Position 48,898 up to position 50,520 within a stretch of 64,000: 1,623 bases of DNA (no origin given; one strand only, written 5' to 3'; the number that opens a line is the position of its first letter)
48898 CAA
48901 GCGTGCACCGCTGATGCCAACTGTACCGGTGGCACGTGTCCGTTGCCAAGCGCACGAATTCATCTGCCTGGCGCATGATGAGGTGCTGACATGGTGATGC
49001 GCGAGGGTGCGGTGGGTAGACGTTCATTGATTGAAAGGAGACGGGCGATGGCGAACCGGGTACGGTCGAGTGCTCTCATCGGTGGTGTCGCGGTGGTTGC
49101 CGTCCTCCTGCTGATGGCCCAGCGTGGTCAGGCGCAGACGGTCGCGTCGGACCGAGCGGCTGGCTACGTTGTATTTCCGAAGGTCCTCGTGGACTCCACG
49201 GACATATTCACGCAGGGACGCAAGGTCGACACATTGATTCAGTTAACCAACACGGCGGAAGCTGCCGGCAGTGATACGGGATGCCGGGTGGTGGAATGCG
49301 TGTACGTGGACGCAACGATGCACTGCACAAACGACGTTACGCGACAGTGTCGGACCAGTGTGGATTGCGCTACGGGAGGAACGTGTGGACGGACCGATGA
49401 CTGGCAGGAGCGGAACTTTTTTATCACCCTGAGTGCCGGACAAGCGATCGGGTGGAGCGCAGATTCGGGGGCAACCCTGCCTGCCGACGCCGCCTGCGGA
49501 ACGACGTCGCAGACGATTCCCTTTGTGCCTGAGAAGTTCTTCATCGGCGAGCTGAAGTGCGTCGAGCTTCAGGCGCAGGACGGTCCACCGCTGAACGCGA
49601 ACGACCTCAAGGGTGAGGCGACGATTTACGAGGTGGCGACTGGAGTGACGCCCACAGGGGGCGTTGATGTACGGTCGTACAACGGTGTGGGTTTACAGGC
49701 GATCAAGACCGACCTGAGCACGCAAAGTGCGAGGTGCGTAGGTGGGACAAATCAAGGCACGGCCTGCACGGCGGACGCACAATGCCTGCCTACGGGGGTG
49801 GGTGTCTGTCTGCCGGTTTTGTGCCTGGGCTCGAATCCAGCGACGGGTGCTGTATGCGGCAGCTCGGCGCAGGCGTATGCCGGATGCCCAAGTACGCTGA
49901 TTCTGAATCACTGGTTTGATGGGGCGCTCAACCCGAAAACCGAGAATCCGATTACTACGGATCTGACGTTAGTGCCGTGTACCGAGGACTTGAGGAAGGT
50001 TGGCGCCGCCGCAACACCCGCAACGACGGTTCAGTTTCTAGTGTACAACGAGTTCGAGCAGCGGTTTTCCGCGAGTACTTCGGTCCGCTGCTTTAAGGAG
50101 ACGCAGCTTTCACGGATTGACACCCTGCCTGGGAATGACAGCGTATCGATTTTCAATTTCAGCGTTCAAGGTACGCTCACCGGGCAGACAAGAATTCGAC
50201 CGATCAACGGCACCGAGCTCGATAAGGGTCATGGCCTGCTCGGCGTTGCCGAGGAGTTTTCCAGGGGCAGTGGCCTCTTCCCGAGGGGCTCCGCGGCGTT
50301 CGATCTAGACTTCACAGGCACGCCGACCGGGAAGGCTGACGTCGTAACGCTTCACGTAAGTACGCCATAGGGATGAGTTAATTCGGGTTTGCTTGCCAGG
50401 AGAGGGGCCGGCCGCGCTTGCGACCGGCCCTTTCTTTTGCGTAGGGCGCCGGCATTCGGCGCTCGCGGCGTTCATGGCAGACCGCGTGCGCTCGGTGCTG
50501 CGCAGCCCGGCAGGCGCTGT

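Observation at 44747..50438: Array of four tandem paralogous Cys-rich secreted proteins of an unrecognised family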

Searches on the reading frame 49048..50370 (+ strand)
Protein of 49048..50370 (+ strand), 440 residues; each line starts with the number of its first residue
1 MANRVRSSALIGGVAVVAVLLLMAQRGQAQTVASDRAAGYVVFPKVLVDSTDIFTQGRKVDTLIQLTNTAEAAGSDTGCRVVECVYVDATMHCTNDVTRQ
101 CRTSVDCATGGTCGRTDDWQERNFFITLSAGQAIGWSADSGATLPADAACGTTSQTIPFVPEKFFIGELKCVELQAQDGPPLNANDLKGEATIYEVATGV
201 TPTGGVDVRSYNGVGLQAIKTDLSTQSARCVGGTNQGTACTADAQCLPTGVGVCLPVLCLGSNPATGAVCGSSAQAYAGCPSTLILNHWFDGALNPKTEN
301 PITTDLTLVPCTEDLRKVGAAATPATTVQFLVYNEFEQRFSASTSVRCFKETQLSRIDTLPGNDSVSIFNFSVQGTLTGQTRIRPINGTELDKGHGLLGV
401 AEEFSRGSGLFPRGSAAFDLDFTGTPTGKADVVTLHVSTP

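Call 4: search_protein_families(library=pfam, proteins=[window:49048-50370:+], max_evalue=1)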
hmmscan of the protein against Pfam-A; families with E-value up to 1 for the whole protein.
window:49048-50370:+ (440 aa): 0 families

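Call 5: search_protein_families(library=ncbifam, proteins=[window:49048-50370:+], max_evalue=1)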
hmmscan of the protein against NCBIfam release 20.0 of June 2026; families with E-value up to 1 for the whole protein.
window:49048-50370:+ (440 aa): 0 families

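Call 6: find_homologous_proteins(query=window:49048-50370:+, max_evalue=0.001)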
Query window:49048-50370:+ (440 aa): 1250 proteins with E <= 0.001 among 8000 candidates; the best 120 are listed.
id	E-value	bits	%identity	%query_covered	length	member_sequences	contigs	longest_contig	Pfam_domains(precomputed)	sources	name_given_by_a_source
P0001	2.0e-292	987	100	100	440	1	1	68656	-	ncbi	ncbi:MAG: hypothetical protein ACHQ9S_16565 [Candidatus Binatia bacterium]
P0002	1.3e-225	767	78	100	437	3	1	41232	-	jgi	jgi:hypothetical protein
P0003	1.8e-219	747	77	100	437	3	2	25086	-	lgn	-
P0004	2.2e-161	555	63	99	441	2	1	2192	-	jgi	jgi:hypothetical protein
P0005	8.4e-159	547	62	99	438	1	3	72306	-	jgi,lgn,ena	jgi:hypothetical protein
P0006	4.0e-155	535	62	99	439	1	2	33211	-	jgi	jgi:hypothetical protein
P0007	4.5e-155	535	60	99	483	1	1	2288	-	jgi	jgi:hypothetical protein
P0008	8.2e-154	530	60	99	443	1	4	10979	-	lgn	-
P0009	1.1e-152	527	59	99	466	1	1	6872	-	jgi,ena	-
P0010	7.6e-151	521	61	100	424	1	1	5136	-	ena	-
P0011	8.2e-148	511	59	100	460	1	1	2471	-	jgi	jgi:hypothetical protein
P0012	5.7e-145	501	60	99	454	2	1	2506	-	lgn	-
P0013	3.5e-144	499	59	99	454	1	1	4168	-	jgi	jgi:hypothetical protein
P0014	1.3e-143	497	55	100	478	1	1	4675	-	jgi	jgi:hypothetical protein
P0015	7.4e-140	484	58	100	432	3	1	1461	-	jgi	jgi:hypothetical protein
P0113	8.2e-70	254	40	100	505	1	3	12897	-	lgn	-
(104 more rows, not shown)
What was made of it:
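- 49048..50370 (+): Gene B2: B-subfamily precursor of 440 aa. Signal peptide: aa 1-29. N-domain with the TM1070/ASRT fold: aa 33-226 (49144-49725). C-terminal half: aa 227-440 (49726-50367). It is identical to ACHQ9S_16565 (call 6).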

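Call 18: find_related_loci(query=A2, collection=genome_contigs, flank=10000)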
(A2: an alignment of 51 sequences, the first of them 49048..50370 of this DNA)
Query A2 (440 aa) in genome_contigs; peptide patterns used: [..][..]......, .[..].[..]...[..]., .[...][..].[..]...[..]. (x = any residue, [..] = any of these).
331 stretches matched a pattern; 205 encode a relative of the query (tblastn E <= 1e-3); the best 80 are kept; 80 distinct loci.
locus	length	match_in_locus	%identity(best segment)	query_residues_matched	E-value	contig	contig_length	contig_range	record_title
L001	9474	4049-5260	50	1-435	3e-122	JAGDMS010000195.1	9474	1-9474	MAG: Deltaproteobacteria bacterium isolate CTSoil_040 scaffold_6219, whole genome shotgun sequence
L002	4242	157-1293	48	1-439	2e-105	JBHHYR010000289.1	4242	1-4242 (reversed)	MAG: Candidatus Binatia bacterium isolate Maj_2_bin.38 NODE_13171_length_4242_cov_5.742775, whole genome shotgun sequenc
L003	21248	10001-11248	51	1-435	7e-125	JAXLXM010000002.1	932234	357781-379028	MAG: Candidatus Binatia bacterium isolate STL-DESB1 C1.37.fa-2, whole genome shotgun sequence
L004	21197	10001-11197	46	1-440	1e-95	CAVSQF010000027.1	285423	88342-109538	MAG: uncultured delta proteobacterium isolate MFD01476.bin.1.163 genome assembly, contig: contig_27952, whole genome sho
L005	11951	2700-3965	43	1-438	8e-93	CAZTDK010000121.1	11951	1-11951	MAG TPA_asm: uncultured Candidatus Binatia bacterium isolate binchicken_co54_374 genome assembly, contig: NODE_9660_leng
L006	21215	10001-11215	42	1-435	7e-87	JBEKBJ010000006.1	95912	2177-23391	MAG: Candidatus Binatia bacterium isolate SPRUCE 133 SPRUCE_133_6, whole genome shotgun sequence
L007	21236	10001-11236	40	11-433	6e-83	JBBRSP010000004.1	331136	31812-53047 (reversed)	MAG: Candidatus Binatia bacterium isolate La2_metabat2.097 La2_metabat2.097_K_2497670L331136_cov_23.1371, whole genome s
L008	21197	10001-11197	46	1-437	8e-100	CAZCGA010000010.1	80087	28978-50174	MAG TPA_asm: uncultured Candidatus Binatia bacterium isolate SRP119689_co1_8 genome assembly, contig: NODE_300_length_80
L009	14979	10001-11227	41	6-435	2e-76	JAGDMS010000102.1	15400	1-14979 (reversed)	MAG: Deltaproteobacteria bacterium isolate CTSoil_040 scaffold_1664, whole genome shotgun sequence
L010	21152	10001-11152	41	32-435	4e-74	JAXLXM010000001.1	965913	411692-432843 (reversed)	MAG: Candidatus Binatia bacterium isolate STL-DESB1 C1.37.fa-1, whole genome shotgun sequence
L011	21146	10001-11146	41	11-420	2e-73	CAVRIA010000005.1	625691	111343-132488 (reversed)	MAG: uncultured bacterium isolate MFD05684.bin.1.163 genome assembly, contig: contig_14864, whole genome shotgun sequenc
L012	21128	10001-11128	39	10-440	2e-73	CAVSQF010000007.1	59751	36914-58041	MAG: uncultured delta proteobacterium isolate MFD01476.bin.1.163 genome assembly, contig: contig_135099, whole genome sh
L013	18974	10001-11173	38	3-424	2e-72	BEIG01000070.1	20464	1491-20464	Bacterium HR30 DNA, contig: NODE_786_70, isolate: HRbin30, whole genome shotgun sequence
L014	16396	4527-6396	43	12-404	4e-72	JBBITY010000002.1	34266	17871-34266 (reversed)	MAG: Desulfurellales bacterium isolate PLS170224_bin_407 NODE_528_length_34266_cov_3.636316, whole genome shotgun sequen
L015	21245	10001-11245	37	1-433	3e-72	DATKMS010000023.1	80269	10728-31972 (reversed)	MAG TPA_asm: Candidatus Margulisiibacteriota bacterium isolate SMAG_U14717 k141_1162526, whole genome shotgun sequence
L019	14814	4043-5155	37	30-425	6e-69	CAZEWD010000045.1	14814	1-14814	MAG TPA_asm: uncultured Candidatus Binatia bacterium isolate SRP263991_co5_163 genome assembly, contig: NODE_7887_length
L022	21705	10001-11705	38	6-434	1e-67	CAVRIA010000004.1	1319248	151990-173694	MAG: uncultured bacterium isolate MFD05684.bin.1.163 genome assembly, contig: contig_14863, whole genome shotgun sequenc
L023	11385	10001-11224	37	2-435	8e-68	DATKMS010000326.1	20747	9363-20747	MAG TPA_asm: Candidatus Margulisiibacteriota bacterium isolate SMAG_U14717 k141_1725112, whole genome shotgun sequence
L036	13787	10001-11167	37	1-424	7e-65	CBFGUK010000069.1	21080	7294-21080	MAG TPA_asm: uncultured bacterium isolate SRR17295757_concoct_170 genome assembly, contig: ERZ23398518.2621, whole genom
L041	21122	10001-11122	37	3-440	2e-63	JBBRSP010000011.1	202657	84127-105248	MAG: Candidatus Binatia bacterium isolate La2_metabat2.097 La2_metabat2.097_K_809883L202657_cov_24.4220, whole genome sh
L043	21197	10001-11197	34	14-424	1e-63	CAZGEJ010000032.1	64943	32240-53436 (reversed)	MAG TPA_asm: uncultured Candidatus Binatia bacterium isolate binchicken_co319_203 genome assembly, contig: NODE_596_leng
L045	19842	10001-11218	38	8-409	3e-63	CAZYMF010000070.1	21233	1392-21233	MAG TPA_asm: uncultured Candidatus Binatia bacterium isolate SRP214966_co3_99 genome assembly, contig: NODE_3262_length_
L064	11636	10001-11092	38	35-435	1e-59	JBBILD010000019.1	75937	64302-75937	MAG: Myxococcales bacterium isolate SLS170214_bin_200 NODE_222_length_75937_cov_2.86441, whole genome shotgun sequence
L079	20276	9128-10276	38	14-435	3e-63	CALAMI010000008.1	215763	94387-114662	MAG: Candidatus Binatia bacterium isolate R1_Bin_MAXBIN__076_sub_1 genome assembly, contig: c_000000149942, whole genome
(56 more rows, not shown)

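Call 21: predict_structure(alignment_id=A2)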
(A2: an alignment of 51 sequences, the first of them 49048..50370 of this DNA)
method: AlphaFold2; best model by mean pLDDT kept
length: 440 residues; sequences in the alignment: 51
mean_pLDDT: 91.4   pTM: 0.88
mean pLDDT of the five models: 91.4, 90.1, 89.9, 89.1, 88.4
residues with pLDDT >= 90: 368; 70-90: 36; 50-70: 24; < 50: 12
segments of 3 or more residues with pLDDT < 50: 1-3, 25-30
pLDDT, mean of each block of 10 residues (from residue 1): 50 60 49 81 98 94 98 95 97 97 96 94 97 97 97 97 97 95 97 94 91 97 95 94 88 95 95 93 97 94 97 94 96 92 96 96 95 96 96 95 89 91 92 78
secondary structure, 60 per line:
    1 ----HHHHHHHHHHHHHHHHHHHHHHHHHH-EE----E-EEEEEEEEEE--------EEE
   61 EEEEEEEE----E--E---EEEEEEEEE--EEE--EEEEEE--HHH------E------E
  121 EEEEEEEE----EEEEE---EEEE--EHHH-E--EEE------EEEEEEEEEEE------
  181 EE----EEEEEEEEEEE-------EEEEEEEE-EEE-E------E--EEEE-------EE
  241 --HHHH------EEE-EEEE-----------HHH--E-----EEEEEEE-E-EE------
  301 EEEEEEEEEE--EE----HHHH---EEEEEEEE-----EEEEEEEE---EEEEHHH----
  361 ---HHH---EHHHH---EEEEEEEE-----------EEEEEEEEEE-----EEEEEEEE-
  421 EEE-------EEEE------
elements in order: H5-30 E40-49 E58-68 E80-88 E91-93 E96-101 E120-128 E133-137 E141-144 E155-157 E164-174 E187-197 E205-212 E214-216 E228-231 H243-246 E253-255 E257-260 E283-289 E301-310 H319-322 E326-333 E339-346 E350-353 H371-374 E378-385 E397-406 E412-419 E421-423 E431-434
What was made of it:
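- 49048..50370 (+): The full-length AlphaFold model has pLDDT 91.4 and pTM 0.88 (call 21).
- Checked: AlphaFold gives residues 5-30 of gene 4 as a low-confidence helix separate from the fold (call 21).
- The single-chain model is compact and confident without a partner (pTM 0.88, call 21).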

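Call 29: search_protein_representatives(alignment_id=A2)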
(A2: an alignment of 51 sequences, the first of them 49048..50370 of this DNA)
Query: 51 sequences, 424 profile positions. Proteins with E-value up to 0.001 (for the whole library): 1676; up to 1e-10: 1201; up to 1e-30: 577. The best 150 are listed.
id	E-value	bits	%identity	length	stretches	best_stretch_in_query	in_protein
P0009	2.9e-165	566.4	-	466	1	15-410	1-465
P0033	3.0e-162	556.5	-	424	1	15-410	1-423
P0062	1.7e-157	540.9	-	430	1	15-414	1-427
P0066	5.7e-156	535.8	-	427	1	15-415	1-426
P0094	3.7e-151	520.0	-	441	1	3-411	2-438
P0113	5.3e-150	516.2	-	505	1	20-415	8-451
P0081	3.5e-147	506.9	-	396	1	15-411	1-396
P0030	4.0e-146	503.4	-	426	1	7-411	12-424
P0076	1.0e-145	502.1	-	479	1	5-410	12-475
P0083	2.7e-141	487.5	-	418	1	15-410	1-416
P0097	1.5e-139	481.7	-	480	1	20-416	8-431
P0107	5.9e-135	466.6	-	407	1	25-411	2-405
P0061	8.6e-133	459.5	-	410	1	21-411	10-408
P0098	1.2e-132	458.9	-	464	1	6-411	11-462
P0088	2.1e-132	458.2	-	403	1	15-410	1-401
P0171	1.2e-98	346.9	-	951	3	48-422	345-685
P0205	1.3e-84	300.7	-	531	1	24-413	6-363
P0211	2.0e-80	287.0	-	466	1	20-415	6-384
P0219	7.6e-80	285.0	-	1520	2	46-409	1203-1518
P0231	5.0e-77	275.7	-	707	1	20-415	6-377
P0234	1.1e-76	274.7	-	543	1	26-421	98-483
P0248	2.8e-74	266.7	-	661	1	21-419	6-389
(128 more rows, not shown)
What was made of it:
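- The family holds at least 1,250 proteins at 90% clustering and 1,676 clusters at 50% identity (calls 6, 29).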

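Call 31: search_protein_families(library=pfam, proteins=[L045:7666-8625:+, L036:6956-8344:+, L022:3299-5164:+, L023:4544-7672:+, L064:53-2368:+, L043:6850-7686:+, L019:5574-6335:+, L006:13950-14477:-, L041:18979-21072:+, L079:12916-13935:-], max_evalue=0.01)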
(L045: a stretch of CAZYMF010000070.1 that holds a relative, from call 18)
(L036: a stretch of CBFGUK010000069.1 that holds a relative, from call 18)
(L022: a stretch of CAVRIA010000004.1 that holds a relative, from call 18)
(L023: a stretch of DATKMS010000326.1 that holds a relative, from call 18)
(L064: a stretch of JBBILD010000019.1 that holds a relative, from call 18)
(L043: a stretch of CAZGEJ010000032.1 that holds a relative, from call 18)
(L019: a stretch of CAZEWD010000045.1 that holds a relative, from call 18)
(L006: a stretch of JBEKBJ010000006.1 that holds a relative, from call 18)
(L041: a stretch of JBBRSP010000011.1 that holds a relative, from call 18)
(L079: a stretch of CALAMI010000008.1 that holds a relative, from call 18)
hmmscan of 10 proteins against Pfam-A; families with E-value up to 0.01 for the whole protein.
L045:7666-8625:+ (320 aa): 1 family
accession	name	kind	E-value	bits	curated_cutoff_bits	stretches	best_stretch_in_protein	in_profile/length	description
PF01063.24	Aminotran_4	-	3.9e-51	174.5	28.5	1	46-278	1-223/223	Amino-transferase class IV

L036:6956-8344:+ (463 aa): 4 families
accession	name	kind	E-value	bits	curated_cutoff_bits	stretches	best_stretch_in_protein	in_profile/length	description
PF03721.20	UDPG_MGDP_dh_N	-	6.1e-37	127.5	27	1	34-216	3-181/187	UDP-glucose/GDP-mannose dehydrogenase family, NAD binding domain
PF00984.24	UDPG_MGDP_dh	-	8.7e-30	103.1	25.4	1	237-326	2-92/94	UDP-glucose/GDP-mannose dehydrogenase family, central domain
PF03720.21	UDPG_MGDP_dh_C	-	2e-19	70.3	30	1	354-451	1-102/103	UDP-glucose/GDP-mannose dehydrogenase family, UDP binding domain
PF03446.21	NAD_binding_2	-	6.6e-06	26.7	21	1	34-168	2-105/161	NAD binding domain of 6-phosphogluconate dehydrogenase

L022:3299-5164:+ (622 aa): 1 family
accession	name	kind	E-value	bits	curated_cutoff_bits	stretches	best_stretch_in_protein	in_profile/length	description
PF07676.18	PD40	-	2.5e-05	24.5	20.9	0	285-317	13-38/38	WD40-like Beta Propeller Repeat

L023:4544-7672:+ (1043 aa): 3 families
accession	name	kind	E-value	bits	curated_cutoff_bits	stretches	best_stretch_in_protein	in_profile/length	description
PF03710.21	GlnE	-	2.4e-123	410.9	24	2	624-859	3-249/252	Glutamate-ammonia ligase adenylyltransferase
PF08335.16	GlnD_UR_UTase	-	4.3e-52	176.3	21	2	366-507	2-141/141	GlnD PII-uridylyltransferase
PF10335.14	DUF294_C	-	0.00012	22.3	22.5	0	377-459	29-106/145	Putative nucleotidyltransferase substrate binding domain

L064:53-2368:+ (772 aa): 3 families
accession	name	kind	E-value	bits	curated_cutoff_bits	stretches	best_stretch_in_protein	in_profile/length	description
PF01131.25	Topoisom_bac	-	6.6e-131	437.5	35.1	1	132-563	2-409/411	DNA topoisomerase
PF01396.24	Zn_ribbon_Top1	-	2.2e-40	136.6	32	3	645-682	1-38/39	Topoisomerase DNA binding C4 zinc finger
PF01751.28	Toprim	-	2.7e-22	79.2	23.1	1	9-117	2-96/96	Toprim domain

L043:6850-7686:+ (279 aa): 0 families

L019:5574-6335:+ (254 aa): 1 family
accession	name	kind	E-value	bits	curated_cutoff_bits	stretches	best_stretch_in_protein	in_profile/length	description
PF06803.17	DUF1232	-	0.0028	17.8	23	1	185-219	2-36/37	Protein of unknown function (DUF1232)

L006:13950-14477:- (176 aa): 0 families

L041:18979-21072:+ (698 aa): 11 families
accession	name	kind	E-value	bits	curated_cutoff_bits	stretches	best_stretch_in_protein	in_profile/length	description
PF02754.22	CCG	-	1.3e-35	121.8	20.6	2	584-672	1-85/85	Cysteine-rich domain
PF13183.11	Fer4_8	-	1.6e-09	38.6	27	1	301-394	2-67/68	4Fe-4S dicluster domain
PF13187.11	Fer4_9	-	1.1e-08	35.3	27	1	304-393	2-49/52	4Fe-4S dicluster domain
PF12838.12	Fer4_7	-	1.8e-07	31.9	27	0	293-316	29-50/52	4Fe-4S dicluster domain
PF13237.11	Fer4_10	-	5.9e-07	29.8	25.5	1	299-392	4-53/53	4Fe-4S dicluster domain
PF12797.12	Fer4_2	-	3.1e-06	27.2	24.5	2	295-316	1-22/22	4Fe-4S binding domain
PF13534.11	Fer4_17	-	6.4e-06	27.1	22.2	0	298-316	40-58/61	4Fe-4S dicluster domain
PF13484.11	Fer4_16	-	0.00029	22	30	0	381-408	2-30/66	4Fe-4S double cluster binding domain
PF17179.9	Fer4_22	-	0.00047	21.4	27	0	294-316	71-93/95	4Fe-4S dicluster domain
PF00037.32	Fer4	-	0.0011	19.2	21.1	0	299-315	3-19/24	4Fe-4S binding domain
PF14697.11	Fer4_21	-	0.0069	16.9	35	0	377-393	37-53/59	4Fe-4S dicluster domain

L079:12916-13935:- (340 aa): 3 families
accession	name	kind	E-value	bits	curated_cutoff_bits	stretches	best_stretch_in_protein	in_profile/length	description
PF02955.21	GSH-S_ATP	-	1.5e-68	230.1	23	1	147-319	1-173/175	Prokaryotic glutathione synthetase, ATP-grasp domain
PF02951.20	GSH-S_N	-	8.9e-32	110.1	21.3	1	28-143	3-119/119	Prokaryotic glutathione synthetase, N-terminal domain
PF08443.16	RimK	-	1.7e-12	47.8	21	1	159-331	19-187/188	RimK-like ATP-grasp domain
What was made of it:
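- Their conserved neighbours are housekeeping genes (call 31).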

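Call 33: fold_search(model_id=the predicted structure, library=pdb)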
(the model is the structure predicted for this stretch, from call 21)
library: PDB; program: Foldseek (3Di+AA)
matches with E <= 10: 642; with E <= 0.001: 15
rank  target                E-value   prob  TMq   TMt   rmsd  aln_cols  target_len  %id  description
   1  6t0q_A                4.0e-05  0.20  0.09  0.10  22.0       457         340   11  Pleurotus Ostreatus Lectin (POL), apo form (released 2020-02-19)
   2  6t1d_A                7.6e-05  0.21  0.09  0.11  22.8       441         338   11  Pleurotus Ostreatus Lectin (POL), compelx with melibiose (released 2020-02-19)
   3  7usy_J                1.1e-04  0.23  0.11  0.12  26.2       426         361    6  Structure of C. elegans TMC-1 complex with ARRD-6 (released 2022-10-19)
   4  8j8v_A                1.7e-04  0.33  0.12  0.13  25.2       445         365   10  Structure of beta-arrestin2 in complex with D6Rpp (Local Refine) (released 2023-12-27)
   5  4ll1_C                1.7e-04  0.25  0.11  0.14  22.9       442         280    6  The structure of the TRX and TXNIP complex (released 2014-02-05)
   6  4ll4_C                1.9e-04  0.11  0.09  0.10  23.4       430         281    6  The structure of the TRX and TXNIP complex (released 2014-02-05)
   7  4j2q_B                2.8e-04  0.16  0.10  0.12  25.2       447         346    8  Crystal structure of C-terminally truncated arrestin reveals mechanism of arrestin activation (released 2013-05-01)
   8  1ayr_B                2.8e-04  0.12  0.08  0.09  23.2       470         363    8  ARRESTIN FROM BOVINE ROD OUTER SEGMENTS (released 1998-11-25)
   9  7dfa_A                3.7e-04  0.23  0.12  0.14  25.6       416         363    8  Crystal of Arrestin2-V2Rpp-4-Fab30 complex (released 2021-07-28)
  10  6li7_A                3.9e-04  0.21  0.11  0.14  23.1       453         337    9  Crystal Structure of Lectin from Pleurotus ostreatus in complex with GalNAc (released 2020-08-05)
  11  1cf1_D                4.1e-04  0.15  0.10  0.11  26.1       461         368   10  ARRESTIN FROM BOVINE ROD OUTER SEGMENTS (released 1999-04-16)
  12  7srs_C                4.4e-04  0.16  0.10  0.11  25.8       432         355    9  5-HT2B receptor bound to LSD in complex with beta-arrestin1 obtained by cryo-electron microscopy (cryoEM) (released 2022-09-21)
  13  9wsv_C                4.4e-04  0.15  0.09  0.11  26.3       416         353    8  Cryo-EM structure of DAMGO-muOR-arrestin-1-Fab30 complex (released 2025-11-26)
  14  1suj                  6.4e-04  0.16  0.11  0.12  23.9       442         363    8  X-ray crystal structure of ambystoma tigrinum cone arrestin (released 2005-08-23)
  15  9c6e                  8.8e-04  0.16  0.10  0.12  25.5       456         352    8  High-resolution structure of bovine (3-367)Arrestin-1 in a pre-activated conformation (released 2024-11-06)
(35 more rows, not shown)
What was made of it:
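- On ASRAH / ASRT-TM1070 superfamily: Foldseek gives probability 1.00 and target TM 0.71-0.74 (call 33).
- Foldseek gives probability 1.0 and TM 0.73 (call 33).
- Tried and rejected: The low-E-value hits to arrestins and Pleurotus lectin have TM <= 0.14 and were rejected as spurious matches between two-sandwich proteins (call 33).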

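Call 49: find_homologous_proteins(query=P0171, max_evalue=0.001)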
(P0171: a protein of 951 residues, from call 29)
Query P0171 (951 aa): 4 proteins with E <= 0.001 among 8000 candidates.
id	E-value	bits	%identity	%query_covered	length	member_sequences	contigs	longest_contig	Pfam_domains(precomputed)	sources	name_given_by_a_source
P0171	0.0e+0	2112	100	100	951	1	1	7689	-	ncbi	-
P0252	3.8e-247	841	49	94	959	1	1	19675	-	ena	-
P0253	6.9e-234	797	48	98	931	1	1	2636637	-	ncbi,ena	-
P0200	1.3e-67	247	37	33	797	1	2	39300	-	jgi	jgi:hypothetical protein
